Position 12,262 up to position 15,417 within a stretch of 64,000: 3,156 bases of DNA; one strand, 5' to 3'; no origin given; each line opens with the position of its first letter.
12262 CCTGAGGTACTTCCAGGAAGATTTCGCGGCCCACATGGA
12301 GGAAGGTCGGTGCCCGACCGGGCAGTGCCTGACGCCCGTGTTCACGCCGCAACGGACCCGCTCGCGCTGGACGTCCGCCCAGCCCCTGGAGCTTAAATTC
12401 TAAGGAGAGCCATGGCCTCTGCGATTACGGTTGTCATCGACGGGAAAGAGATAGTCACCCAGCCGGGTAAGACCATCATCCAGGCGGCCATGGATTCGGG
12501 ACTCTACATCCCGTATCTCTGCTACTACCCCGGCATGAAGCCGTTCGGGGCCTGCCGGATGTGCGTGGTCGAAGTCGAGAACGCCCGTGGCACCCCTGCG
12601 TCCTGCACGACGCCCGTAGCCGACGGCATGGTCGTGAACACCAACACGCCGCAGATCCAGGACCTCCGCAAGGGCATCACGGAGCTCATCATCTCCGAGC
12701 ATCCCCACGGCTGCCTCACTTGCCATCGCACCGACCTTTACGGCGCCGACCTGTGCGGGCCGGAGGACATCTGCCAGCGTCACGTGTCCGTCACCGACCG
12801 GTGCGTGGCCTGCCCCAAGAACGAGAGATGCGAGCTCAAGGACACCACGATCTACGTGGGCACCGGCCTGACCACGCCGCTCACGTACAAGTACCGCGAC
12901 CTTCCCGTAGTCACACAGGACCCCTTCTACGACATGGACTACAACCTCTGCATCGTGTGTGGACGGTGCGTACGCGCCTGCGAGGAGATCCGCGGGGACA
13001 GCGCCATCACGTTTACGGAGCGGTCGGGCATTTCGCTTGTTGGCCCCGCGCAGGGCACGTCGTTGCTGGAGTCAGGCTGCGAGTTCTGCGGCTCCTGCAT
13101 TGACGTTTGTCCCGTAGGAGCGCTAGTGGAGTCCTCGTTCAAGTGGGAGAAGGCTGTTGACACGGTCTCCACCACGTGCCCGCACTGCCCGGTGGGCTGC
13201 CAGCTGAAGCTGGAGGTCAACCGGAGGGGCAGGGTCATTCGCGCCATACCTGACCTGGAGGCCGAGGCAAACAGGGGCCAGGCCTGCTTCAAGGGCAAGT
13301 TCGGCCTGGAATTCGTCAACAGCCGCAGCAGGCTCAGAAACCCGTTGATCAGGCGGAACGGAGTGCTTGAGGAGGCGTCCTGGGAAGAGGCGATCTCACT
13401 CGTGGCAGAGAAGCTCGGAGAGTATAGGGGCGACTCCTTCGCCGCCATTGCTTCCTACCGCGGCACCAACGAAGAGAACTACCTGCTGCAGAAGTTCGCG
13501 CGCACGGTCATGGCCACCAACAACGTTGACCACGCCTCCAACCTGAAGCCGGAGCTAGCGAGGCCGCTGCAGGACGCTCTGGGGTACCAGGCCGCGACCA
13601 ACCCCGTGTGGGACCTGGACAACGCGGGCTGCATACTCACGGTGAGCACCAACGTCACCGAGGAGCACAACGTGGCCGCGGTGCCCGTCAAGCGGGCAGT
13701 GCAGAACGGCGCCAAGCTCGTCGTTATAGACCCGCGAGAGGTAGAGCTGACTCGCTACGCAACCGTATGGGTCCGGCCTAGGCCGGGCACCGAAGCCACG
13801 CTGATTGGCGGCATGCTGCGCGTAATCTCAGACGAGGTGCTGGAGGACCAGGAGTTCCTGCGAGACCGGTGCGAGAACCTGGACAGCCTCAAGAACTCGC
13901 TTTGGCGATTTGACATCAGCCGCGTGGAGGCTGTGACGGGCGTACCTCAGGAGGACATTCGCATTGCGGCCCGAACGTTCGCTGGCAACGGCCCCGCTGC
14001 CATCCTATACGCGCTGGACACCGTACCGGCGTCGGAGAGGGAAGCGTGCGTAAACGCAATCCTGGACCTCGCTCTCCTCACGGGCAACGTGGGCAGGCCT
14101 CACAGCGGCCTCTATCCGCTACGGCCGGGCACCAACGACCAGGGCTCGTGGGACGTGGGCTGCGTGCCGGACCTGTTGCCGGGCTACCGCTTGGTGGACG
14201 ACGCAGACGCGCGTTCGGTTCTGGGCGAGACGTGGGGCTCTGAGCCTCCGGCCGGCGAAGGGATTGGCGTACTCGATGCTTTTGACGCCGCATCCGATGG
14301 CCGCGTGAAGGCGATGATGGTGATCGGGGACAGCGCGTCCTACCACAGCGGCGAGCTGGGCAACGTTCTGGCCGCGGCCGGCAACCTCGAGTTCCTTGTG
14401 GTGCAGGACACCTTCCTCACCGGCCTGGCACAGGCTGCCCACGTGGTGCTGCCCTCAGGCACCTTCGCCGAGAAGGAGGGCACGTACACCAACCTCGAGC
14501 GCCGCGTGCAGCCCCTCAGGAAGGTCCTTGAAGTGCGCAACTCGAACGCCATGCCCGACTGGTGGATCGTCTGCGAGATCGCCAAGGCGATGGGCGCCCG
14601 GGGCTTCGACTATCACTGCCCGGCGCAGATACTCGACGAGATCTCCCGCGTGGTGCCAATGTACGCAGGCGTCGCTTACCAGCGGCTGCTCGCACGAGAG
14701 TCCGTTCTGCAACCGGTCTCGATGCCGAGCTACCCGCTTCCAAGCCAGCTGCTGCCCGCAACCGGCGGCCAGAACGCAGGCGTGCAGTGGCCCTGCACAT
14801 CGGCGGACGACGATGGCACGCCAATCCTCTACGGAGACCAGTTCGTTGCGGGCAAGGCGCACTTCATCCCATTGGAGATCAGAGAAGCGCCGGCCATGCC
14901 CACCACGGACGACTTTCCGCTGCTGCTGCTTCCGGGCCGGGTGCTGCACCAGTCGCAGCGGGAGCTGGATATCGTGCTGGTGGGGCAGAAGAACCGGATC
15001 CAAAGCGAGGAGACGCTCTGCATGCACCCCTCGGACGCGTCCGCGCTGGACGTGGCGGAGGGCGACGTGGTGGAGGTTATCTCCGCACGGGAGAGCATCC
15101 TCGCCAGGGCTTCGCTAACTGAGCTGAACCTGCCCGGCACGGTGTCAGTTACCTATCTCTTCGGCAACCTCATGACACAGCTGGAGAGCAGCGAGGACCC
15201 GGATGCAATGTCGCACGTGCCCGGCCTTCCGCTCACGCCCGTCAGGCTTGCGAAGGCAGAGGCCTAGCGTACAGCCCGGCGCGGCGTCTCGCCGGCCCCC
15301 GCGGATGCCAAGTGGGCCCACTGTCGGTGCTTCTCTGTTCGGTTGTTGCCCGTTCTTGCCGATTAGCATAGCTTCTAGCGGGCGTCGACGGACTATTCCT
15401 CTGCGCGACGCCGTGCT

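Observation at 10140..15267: Stand-alone NuoEFG-like module with a 'pseudo-formate dehydrogenase' subunit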

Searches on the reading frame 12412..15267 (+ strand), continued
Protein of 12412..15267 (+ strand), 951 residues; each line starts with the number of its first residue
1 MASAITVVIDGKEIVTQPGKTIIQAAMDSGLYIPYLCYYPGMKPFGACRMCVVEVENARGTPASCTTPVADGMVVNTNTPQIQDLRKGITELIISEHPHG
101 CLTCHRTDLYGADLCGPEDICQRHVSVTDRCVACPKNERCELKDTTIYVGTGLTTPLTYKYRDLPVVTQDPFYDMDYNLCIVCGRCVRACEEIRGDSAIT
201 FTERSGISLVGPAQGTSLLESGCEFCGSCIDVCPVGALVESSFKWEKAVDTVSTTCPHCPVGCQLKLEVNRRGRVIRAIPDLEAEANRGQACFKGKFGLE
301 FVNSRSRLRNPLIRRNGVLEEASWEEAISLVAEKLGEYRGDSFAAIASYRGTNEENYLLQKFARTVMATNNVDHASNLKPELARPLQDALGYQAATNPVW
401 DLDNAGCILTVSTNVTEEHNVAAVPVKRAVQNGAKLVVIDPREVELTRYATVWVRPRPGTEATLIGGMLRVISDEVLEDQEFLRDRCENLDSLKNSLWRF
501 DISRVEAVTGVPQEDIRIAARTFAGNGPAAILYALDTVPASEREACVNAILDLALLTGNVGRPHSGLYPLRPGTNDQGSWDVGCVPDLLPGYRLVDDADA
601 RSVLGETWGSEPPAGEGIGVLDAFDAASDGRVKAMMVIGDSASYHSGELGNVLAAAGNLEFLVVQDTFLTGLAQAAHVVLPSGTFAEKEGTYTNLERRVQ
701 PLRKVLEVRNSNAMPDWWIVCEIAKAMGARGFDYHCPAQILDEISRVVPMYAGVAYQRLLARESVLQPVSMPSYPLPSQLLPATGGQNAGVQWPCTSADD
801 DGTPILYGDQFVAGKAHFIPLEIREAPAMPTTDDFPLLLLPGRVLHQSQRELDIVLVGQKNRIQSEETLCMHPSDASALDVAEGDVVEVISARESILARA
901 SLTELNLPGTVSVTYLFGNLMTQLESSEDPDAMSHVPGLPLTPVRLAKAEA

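Call 57: find_encoding_contigs(protein=P0143, flank=10000, max_places=2)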
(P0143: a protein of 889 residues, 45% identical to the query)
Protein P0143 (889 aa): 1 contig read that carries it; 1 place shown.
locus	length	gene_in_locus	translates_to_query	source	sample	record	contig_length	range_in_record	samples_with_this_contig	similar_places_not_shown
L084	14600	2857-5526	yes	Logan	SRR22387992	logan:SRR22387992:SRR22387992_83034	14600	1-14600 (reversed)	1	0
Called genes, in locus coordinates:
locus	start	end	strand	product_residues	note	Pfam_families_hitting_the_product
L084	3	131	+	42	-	?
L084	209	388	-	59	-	PF01165:Ribosomal_S21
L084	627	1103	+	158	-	PF01257:2Fe-2S_thioredx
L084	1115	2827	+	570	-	PF01512:Complex1_51K, PF10531:SLBB, PF10589:NADH_4Fe-4S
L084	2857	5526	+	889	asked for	PF13510:Fer2_4, PF10588:NADH-G_4Fe-4S_3, PF12838:Fer4_7, PF14697:Fer4_21, PF22117:Fer4_Nqo3, PF04879:Molybdop_Fe4S4, PF00384:Molybdopterin, PF01568:Molydop_binding, +1 more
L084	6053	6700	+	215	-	PF01381:HTH_3 (weak)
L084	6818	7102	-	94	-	-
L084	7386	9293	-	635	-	PF06480:FtsH_ext, PF00004:AAA, PF17862:AAA_lid_3, PF01434:Peptidase_M41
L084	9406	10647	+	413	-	PF01743:PolyA_pol, PF12627:PolyA_pol_RNAbd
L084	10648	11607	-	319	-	PF07934:OGG_N, PF00730:HhH-GPD (weak)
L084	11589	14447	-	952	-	PF00929:RNase_T, PF00270:DEAD (weak), PF04851:ResIII (faint), PF13307:Helicase_C_2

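Call 58: find_encoding_contigs(protein=P0132, flank=10000, max_places=2)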
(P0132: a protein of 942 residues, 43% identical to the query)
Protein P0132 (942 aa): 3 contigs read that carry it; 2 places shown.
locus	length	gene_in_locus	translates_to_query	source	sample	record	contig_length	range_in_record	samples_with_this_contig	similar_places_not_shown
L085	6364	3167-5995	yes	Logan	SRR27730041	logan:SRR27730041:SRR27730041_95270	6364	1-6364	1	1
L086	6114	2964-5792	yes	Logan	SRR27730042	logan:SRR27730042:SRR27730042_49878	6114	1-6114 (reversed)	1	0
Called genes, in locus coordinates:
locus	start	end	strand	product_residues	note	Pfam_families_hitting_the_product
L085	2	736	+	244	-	?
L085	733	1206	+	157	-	PF01257:2Fe-2S_thioredx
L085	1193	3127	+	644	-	PF01512:Complex1_51K, PF22461:SLBB_2 (faint), PF10531:SLBB (weak), PF10589:NADH_4Fe-4S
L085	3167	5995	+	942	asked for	PF00111:Fer2, PF13510:Fer2_4, PF12838:Fer4_7 (weak), PF14697:Fer4_21 (weak), PF22117:Fer4_Nqo3, PF04879:Molybdop_Fe4S4, PF00384:Molybdopterin, PF01568:Molydop_binding, +1 more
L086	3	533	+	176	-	?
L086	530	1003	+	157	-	PF01257:2Fe-2S_thioredx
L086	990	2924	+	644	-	PF01512:Complex1_51K, PF22461:SLBB_2 (faint), PF10531:SLBB (weak), PF10589:NADH_4Fe-4S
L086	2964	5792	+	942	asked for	PF00111:Fer2, PF13510:Fer2_4, PF12838:Fer4_7 (weak), PF14697:Fer4_21 (weak), PF22117:Fer4_Nqo3, PF04879:Molybdop_Fe4S4, PF00384:Molybdopterin, PF01568:Molydop_binding, +1 more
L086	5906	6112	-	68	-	?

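Call 64: predict_structure(alignment_id=A1)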
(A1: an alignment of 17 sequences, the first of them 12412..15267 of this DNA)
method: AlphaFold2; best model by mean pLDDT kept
length: 951 residues; sequences in the alignment: 17
mean_pLDDT: 62.7   pTM: 0.52
mean pLDDT of the five models: 62.7, 61.2, 59.8, 59.1, 55.6
residues with pLDDT >= 90: 116; 70-90: 328; 50-70: 187; < 50: 320
segments of 3 or more residues with pLDDT < 50: 36-49, 92-245, 260-262, 285-305, 375-378, 393-396, 416-421, 572-584, 641-649, 693-701, 753-765, 773-779, 787-822, 844-854, 859-861, 929-936
pLDDT, mean of each block of 10 residues (from residue 1): 75 82 75 47 36 67 75 82 67 39 29 26 22 24 27 29 33 28 23 23 22 24 24 28 54 60 61 60 50 39 60 91 94 93 80 80 90 57 69 50 82 56 67 88 73 88 91 87 74 77 90 94 87 80 86 86 74 37 51 71 85 78 83 85 42 83 85 88 73 41 55 84 93 84 71 44 50 46 48 36 37 40 55 84 47 50 66 88 89 84 79 66 55 50 84 50
secondary structure, 60 per line:
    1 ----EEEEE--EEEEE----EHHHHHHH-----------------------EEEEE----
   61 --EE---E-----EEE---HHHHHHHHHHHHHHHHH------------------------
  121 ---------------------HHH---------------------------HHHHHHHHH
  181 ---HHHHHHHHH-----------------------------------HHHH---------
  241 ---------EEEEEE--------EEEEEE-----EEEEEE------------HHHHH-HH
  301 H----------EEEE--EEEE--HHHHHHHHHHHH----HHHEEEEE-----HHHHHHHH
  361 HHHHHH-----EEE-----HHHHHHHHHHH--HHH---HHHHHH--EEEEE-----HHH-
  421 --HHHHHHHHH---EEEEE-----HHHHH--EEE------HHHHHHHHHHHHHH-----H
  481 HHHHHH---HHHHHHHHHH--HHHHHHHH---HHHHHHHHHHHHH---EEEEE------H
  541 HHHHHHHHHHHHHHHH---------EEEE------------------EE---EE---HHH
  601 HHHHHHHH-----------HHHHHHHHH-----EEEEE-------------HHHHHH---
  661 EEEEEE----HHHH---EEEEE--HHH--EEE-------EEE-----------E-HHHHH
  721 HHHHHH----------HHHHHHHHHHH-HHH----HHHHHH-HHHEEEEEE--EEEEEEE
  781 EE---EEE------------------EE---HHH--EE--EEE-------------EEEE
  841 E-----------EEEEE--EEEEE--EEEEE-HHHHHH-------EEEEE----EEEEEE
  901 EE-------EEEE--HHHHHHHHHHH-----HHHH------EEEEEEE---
elements in order (helices of 4 or more, strands of 3 or more residues): E5-9 E12-16 H22-28 E52-56 E74-76 H80-96 H172-180 H184-192 H228-231 E250-255 E264-269 E275-280 H293-297 E312-315 E318-321 H324-335 E343-347 H353-366 E372-374 H380-390 H399-404 E407-411 H423-431 E435-439 H445-449 E452-454 H461-474 H480-486 H490-499 H502-509 H513-525 E529-533 H540-556 E566-569 H598-608 H620-628 E634-638 H652-657 E661-666 H671-674 E678-682 E690-692 E700-702 H716-726 H737-747 H756-761 E766-771 E774-782 E786-788 E821-823 E837-841 E853-857 E860-864 E867-871 H873-878 E886-890 E895-902 E910-913 H916-926 H932-935 E942-948

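Call 67: fold_search(model_id=the predicted structure, library=pdb)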
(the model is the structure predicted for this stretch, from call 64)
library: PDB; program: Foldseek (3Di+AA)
matches with E <= 10: 1074; with E <= 0.001: 209
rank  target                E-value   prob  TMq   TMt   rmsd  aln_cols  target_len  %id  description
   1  9ktl_A                4.6e-56  1.00  0.48  0.48  28.6      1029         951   32  Cryo-EM structure of reduced form of formate dehydrogenase from Rhodobacter aestuarii (RaFDH) with NADH (released 2025-06-18)
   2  6tg9_A                1.7e-54  1.00  0.48  0.48  29.1      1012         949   32  Cryo-EM Structure of NADH reduced form of NAD+-dependent Formate Dehydrogenase from Rhodobacter capsulatus (released 2020-04-22)
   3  7vw6_A                1.6e-50  1.00  0.47  0.49  29.3      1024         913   27  Cryo-EM Structure of Formate Dehydrogenase 1 from Methylorubrum extorquens AM1 (released 2022-06-01)
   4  8rqz_C                1.4e-49  1.00  0.47  0.46  29.0      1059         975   26  Crystal structure of Molybdenum bispyranopterin guanine dinucleotide formate dehydrogenases ForCE1 from Bacillus subti (released 2025-08-06)
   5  8j83_A                1.3e-48  1.00  0.48  0.50  28.6      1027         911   26  Crystal structure of formate dehydrogenase from Methylorubrum extorquens AM1 (released 2023-10-11)
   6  1aa6                  1.2e-46  1.00  0.46  0.62  23.1       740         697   29  REDUCED FORM OF FORMATE DEHYDROGENASE H FROM E. COLI (released 1997-08-20)
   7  1fdi                  4.1e-46  1.00  0.46  0.60  23.6       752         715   30  OXIDIZED FORM OF FORMATE DEHYDROGENASE H FROM E. COLI COMPLEXED WITH THE INHIBITOR NITRITE (released 1997-08-20)
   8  7xqw_A                2.1e-42  1.00  0.47  0.56  18.3       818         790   30  Formate dehydrogenase (FDH) from Methylobacterium extorquens AM1 (MeFDH1) (released 2023-08-09)
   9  7z0t_A                1.0e-41  1.00  0.47  0.61  24.3       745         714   28  Structure of the Escherichia coli formate hydrogenlyase complex (aerobic preparation, composite structure) (released 2022-09-28)
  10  2v45                  5.8e-40  1.00  0.46  0.59  24.5       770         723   23  A New Catalytic Mechanism of Periplasmic Nitrate Reductase from Desulfovibrio desulfuricans ATCC 27774 from Crystallogra (released 2008-03-18)
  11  2jio                  6.1e-40  1.00  0.45  0.59  24.8       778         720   23  A New Catalytic Mechanism of Periplasmic Nitrate Reductase from Desulfovibrio desulfuricans ATCC 27774 from Crystallogra (released 2008-03-18)
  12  2nap                  9.0e-40  1.00  0.46  0.60  24.5       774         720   23  DISSIMILATORY NITRATE REDUCTASE (NAP) FROM DESULFOVIBRIO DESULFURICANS (released 1999-09-19)
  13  2v3v                  3.4e-39  1.00  0.46  0.60  24.6       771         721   22  A New Catalytic Mechanism of Periplasmic Nitrate Reductase from Desulfovibrio desulfuricans ATCC 27774 from Crystallogra (released 2008-03-18)
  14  7bkb_D                8.6e-39  1.00  0.44  0.74   6.8       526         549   35  Formate dehydrogenase - heterodisulfide reductase - formylmethanofuran dehydrogenase complex from Methanospirillum hun (released 2021-09-29)
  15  7qv7_S                1.4e-37  1.00  0.47  0.74  11.7       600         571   35  Cryo-EM structure of Hydrogen-dependent CO2 reductase. (released 2022-07-06)
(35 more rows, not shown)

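Call 80: search_protein_families(library=pfam, proteins=[L047:29-1810:-, L060:1240-2850:+, L054:16773-18824:+, L029:11708-13801:+, L048:2539-5343:+, L079:3263-4729:-, L062:18569-19933:+, L067:19326-20192:-, L074:18385-19167:+, L061:13673-14239:-])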
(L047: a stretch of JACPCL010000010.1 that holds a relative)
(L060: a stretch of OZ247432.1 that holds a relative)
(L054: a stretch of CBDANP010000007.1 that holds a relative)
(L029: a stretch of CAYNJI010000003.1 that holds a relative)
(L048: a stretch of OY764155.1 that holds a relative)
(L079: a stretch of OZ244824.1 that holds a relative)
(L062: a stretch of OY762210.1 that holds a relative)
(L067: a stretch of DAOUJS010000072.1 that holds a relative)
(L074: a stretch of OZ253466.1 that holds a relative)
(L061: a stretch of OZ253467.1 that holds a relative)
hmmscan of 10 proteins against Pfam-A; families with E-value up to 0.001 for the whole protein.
L047:29-1810:- (593 aa): 1 family
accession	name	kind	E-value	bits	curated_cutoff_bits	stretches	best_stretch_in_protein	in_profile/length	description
PF00496.27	SBP_bac_5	-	9.4e-60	203.1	32.4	1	130-509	1-365/368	Bacterial extracellular solute-binding proteins, family 5 Middle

L060:1240-2850:+ (536 aa): 4 families
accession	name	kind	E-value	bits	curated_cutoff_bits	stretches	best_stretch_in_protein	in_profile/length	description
PF12072.13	RNase_Y_N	-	4.4e-41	141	32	1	35-221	3-200/201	RNase Y N-terminal region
PF01966.28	HD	-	7.3e-18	65.4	22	1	353-444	1-115/116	HD domain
PF00013.35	KH_1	-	7.8e-08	32.4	21.5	1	230-285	3-62/66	KH domain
PF08668.18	HDOD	-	1.4e-06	28.4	22.9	0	352-391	94-134/196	HDOD domain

L054:16773-18824:+ (683 aa): 10 families
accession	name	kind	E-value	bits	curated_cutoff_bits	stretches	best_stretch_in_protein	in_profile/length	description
PF13964.12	Kelch_6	-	4.7e-33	112.5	25.3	3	495-542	6-50/50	Kelch motif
PF13418.12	Kelch_4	-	1e-30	105.9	21.6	1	595-641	2-45/49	Galactose oxidase, central domain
PF01344.31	Kelch_1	-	3.7e-25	87.5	20.1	3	501-539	11-46/46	Kelch motif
PF13415.12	Kelch_3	-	2.6e-23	82.1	22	1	612-654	8-47/48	Galactose oxidase, central domain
PF24981.1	Beta-prop_ATRN-LZTR1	-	9.6e-19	68.2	50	3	525-669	72-223/289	Attractin/LZTR1 beta-propeller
PF24681.1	Kelch_KLHDC2_KLHL20_DRC7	-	3.5e-18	66.1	50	2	414-613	28-221/221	KLHDC2/KLHL20/DRC7 Kelch-repeats domain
PF07646.21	Kelch_2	-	1e-17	63.5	21.3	0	440-487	7-47/48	Kelch motif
PF25210.1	Kelch_FKB95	-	3.7e-13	50.2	70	0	579-645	64-128/268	FKB95, Kelch-repeats domain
PF24996.1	NANM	-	2.7e-08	33.5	45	1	421-513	40-128/350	N-acetylneuraminate epimerase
PF07250.17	Glyoxal_oxid_N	-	3.6e-05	23.6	37.5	0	474-563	51-138/243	Glyoxal oxidase N-terminus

L029:11708-13801:+ (697 aa): 1 family
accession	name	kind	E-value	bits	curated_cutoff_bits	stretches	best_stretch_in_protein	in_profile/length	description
PF20773.4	InhA-like_MAM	-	1.7e-30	106.4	26.9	1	475-627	34-190/191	Immune inhibitor A-like, MAM domain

L048:2539-5343:+ (934 aa): 2 families
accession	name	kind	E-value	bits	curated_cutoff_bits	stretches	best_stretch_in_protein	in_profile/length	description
PF19077.6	Big_13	-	0.00018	22.4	27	1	709-750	59-101/102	Bacterial Ig-like domain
PF13205.12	Big_5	-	0.0002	22.5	23.6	1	428-495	22-94/105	Bacterial Ig-like domain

L079:3263-4729:- (488 aa): 1 family
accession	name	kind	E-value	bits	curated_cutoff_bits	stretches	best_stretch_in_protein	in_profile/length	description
PF01425.27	Amidase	-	4.9e-158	527.3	27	1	25-469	1-445/445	Amidase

L062:18569-19933:+ (454 aa): 1 family
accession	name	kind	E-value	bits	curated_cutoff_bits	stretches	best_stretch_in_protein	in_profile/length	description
PF07690.21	MFS_1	-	4.8e-38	131.4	33.4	2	266-444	6-182/347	Major Facilitator Superfamily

L067:19326-20192:- (288 aa): 2 families
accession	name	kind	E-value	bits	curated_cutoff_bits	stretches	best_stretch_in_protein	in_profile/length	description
PF00753.33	Lactamase_B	-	1.8e-20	74.2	22.7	1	60-269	8-196/196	Metallo-beta-lactamase superfamily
PF12706.13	Lactamase_B_2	-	8.7e-05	22.6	27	1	104-231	24-150/200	Beta-lactamase superfamily domain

L074:18385-19167:+ (260 aa): 1 family
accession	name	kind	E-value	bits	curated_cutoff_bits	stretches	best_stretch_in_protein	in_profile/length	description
PF01925.25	TauE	-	1.5e-38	133.3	32.6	1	8-248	2-235/237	Sulfite exporter TauE/SafE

L061:13673-14239:- (188 aa): 1 family
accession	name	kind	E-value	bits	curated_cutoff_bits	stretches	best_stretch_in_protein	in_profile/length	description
PF02293.20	AmiS_UreI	-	2.8e-05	24.7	25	1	5-183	5-163/166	AmiS/UreI family transporter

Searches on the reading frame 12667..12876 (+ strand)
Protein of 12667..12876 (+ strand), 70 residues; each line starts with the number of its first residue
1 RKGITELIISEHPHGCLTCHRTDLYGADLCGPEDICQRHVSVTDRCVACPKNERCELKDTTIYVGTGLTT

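Call 84: search_solved_structures(query=window:12667-12876:+, max_evalue=10, show_alignments=4)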
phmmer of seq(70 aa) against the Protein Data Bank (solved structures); distinct sequences matched with E-value up to 10: 2.
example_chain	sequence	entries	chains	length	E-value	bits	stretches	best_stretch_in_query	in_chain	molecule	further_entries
9wxb_B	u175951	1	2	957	0.19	15.6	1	1-29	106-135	Formate dehydrogenase alpha subunit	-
6tg9_A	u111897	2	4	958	0.21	15.4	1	1-31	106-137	Formate dehydrogenase subunit alpha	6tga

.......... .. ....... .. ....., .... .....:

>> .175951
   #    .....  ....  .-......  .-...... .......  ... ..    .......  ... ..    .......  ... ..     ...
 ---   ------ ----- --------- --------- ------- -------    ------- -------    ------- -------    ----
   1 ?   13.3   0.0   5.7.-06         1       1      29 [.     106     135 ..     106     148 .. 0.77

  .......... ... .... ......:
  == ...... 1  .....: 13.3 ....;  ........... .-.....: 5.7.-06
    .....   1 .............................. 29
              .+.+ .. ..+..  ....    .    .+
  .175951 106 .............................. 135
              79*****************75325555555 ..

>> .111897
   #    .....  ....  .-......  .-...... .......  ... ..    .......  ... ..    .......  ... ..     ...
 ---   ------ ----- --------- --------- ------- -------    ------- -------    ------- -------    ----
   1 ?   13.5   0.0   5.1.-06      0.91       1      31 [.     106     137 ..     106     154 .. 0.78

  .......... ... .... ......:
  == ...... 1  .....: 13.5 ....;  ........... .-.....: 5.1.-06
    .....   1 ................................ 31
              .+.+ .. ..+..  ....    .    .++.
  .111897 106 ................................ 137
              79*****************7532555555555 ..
